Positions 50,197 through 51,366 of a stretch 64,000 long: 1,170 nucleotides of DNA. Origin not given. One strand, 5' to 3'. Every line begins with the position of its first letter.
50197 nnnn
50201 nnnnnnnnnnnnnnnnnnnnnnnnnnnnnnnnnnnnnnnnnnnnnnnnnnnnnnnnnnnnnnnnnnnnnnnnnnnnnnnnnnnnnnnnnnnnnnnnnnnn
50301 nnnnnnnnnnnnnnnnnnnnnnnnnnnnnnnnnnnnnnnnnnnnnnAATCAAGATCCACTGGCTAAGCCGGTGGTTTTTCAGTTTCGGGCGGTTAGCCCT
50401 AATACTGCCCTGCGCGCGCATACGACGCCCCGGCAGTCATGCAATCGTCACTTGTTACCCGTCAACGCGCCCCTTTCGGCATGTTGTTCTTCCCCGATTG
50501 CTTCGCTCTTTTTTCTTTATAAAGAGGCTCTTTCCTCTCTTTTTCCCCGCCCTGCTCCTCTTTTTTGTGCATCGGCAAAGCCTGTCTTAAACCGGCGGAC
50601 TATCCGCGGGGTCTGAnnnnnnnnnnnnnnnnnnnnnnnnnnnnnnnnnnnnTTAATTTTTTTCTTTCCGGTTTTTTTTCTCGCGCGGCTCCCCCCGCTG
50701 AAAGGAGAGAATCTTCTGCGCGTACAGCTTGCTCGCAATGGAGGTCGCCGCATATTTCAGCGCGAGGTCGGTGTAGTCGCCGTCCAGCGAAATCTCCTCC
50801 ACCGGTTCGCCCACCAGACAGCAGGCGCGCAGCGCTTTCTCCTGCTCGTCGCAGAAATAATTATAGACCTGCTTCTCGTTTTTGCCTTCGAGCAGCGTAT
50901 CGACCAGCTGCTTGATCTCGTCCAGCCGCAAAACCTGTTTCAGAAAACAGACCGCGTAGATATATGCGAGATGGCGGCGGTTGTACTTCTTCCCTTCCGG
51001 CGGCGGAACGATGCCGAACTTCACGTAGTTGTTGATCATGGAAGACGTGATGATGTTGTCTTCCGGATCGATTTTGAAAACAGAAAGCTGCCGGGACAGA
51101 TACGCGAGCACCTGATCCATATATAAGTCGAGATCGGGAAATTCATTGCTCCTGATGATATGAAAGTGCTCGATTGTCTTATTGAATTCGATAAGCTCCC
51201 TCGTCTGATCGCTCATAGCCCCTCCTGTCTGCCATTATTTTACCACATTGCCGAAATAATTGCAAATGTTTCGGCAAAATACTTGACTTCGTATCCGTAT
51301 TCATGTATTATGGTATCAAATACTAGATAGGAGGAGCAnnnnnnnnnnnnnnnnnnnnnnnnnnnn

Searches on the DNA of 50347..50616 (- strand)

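Call 58: search_dna_similar(query=window:50347-50616:-, collection=plasmids, mode=distant, max_rows=8)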
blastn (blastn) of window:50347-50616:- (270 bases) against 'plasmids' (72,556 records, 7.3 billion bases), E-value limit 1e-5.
No match.

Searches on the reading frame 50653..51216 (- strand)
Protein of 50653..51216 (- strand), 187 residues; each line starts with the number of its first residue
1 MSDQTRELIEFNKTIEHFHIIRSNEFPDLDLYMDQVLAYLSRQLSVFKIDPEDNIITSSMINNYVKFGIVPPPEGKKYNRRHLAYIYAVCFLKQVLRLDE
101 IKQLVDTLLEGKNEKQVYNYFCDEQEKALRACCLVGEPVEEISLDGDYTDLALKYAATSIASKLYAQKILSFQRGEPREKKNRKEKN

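Call 40: find_encoding_contigs(protein=window:50653-51216:-, flank=2500, max_places=10)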
Protein window:50653-51216:- (187 aa): 24 contigs read that carry it; 4 places shown.
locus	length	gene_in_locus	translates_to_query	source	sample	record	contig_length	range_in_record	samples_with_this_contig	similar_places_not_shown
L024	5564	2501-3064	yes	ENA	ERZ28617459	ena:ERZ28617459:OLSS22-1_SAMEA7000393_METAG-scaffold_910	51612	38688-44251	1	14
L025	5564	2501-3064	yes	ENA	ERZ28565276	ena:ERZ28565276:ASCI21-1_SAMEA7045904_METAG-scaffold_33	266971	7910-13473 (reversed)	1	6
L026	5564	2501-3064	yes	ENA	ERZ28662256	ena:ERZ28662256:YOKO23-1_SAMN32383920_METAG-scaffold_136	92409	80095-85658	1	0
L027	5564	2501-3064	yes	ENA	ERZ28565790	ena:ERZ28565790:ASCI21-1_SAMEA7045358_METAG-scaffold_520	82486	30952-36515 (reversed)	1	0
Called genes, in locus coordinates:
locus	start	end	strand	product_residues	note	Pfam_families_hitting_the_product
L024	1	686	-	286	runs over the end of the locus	PF02645:DegV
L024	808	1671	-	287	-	PF02645:DegV, PF13684:FakA-like_C (weak)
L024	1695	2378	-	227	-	PF00657:Lipase_GDSL, PF04311:DUF459 (faint), PF13472:Lipase_GDSL_2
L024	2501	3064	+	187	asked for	PF08876:DUF1836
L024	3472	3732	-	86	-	-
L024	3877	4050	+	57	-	PF01381:HTH_3, PF12844:HTH_19 (weak), PF13443:HTH_26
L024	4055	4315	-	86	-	-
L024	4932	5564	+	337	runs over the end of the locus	-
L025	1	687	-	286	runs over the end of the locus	PF02645:DegV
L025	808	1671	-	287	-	PF02645:DegV, PF13684:FakA-like_C (weak)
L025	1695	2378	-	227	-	PF00657:Lipase_GDSL, PF04311:DUF459 (faint), PF13472:Lipase_GDSL_2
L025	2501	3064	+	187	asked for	PF08876:DUF1836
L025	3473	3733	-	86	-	-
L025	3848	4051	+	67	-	PF12844:HTH_19 (weak), PF13443:HTH_26, PF01381:HTH_3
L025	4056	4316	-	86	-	-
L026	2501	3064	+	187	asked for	PF08876:DUF1836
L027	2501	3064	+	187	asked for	PF08876:DUF1836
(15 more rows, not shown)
